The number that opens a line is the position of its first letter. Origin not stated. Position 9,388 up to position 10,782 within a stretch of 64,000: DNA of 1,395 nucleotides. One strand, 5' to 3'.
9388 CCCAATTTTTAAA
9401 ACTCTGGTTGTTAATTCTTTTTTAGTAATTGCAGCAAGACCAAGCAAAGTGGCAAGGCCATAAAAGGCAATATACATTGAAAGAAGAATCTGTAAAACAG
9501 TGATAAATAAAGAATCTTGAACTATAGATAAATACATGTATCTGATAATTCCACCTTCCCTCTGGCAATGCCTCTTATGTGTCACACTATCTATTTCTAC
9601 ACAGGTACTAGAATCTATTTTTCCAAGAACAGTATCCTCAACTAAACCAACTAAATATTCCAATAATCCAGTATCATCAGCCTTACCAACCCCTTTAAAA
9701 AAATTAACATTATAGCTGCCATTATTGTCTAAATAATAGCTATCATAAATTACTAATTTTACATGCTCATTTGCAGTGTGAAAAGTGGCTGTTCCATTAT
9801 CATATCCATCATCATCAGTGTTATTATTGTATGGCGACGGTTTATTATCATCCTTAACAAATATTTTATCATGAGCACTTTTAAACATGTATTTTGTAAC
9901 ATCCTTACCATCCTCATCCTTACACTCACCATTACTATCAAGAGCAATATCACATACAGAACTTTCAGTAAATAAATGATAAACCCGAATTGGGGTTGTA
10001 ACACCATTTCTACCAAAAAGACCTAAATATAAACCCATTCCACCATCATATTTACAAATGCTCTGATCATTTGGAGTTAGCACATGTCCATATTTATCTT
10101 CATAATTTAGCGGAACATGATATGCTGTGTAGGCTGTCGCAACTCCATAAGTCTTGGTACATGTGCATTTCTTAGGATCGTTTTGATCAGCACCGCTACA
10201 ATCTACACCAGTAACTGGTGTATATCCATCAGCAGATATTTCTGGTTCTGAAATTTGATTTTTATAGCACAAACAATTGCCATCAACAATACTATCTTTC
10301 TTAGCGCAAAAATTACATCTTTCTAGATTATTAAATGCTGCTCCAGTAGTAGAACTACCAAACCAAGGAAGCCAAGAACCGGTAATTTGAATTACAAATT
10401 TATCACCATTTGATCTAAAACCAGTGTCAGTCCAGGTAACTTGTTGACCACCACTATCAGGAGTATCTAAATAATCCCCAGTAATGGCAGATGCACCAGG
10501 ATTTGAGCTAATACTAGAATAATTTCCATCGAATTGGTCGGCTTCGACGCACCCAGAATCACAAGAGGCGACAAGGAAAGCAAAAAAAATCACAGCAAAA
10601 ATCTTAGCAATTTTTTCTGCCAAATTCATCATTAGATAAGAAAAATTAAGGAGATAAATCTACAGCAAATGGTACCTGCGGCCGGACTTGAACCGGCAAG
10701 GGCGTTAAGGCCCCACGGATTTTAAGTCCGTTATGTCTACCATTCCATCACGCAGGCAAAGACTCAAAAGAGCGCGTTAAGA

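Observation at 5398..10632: Orphan 1744-aa VirB6/TrbL-like lipoprotein with a roughly 1000 aa coiled-coil tail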

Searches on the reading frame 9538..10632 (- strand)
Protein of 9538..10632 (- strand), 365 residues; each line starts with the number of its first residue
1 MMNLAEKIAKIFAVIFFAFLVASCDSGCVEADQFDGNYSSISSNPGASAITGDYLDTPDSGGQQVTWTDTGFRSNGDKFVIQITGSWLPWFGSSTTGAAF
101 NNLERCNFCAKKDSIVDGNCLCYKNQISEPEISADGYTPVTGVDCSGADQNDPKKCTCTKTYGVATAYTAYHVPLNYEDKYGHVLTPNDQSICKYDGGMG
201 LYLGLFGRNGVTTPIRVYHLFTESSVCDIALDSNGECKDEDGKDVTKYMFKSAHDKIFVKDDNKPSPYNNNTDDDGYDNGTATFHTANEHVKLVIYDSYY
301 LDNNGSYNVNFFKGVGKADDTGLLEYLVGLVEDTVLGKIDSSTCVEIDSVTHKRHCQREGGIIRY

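Call 69: find_homologous_proteins(query=A6, max_evalue=0.001)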
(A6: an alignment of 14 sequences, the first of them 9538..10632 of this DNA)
Query A6 (14 sequences) (365 aa, profile of the alignment): 3 proteins with E <= 0.001 among 3202 candidates.
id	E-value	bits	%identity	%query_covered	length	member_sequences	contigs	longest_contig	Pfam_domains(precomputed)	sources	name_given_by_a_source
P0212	8.1e-77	277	45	100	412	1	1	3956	-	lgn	-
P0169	5.3e-74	268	48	100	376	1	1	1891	-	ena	-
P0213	5.8e-65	238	42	100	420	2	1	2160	-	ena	-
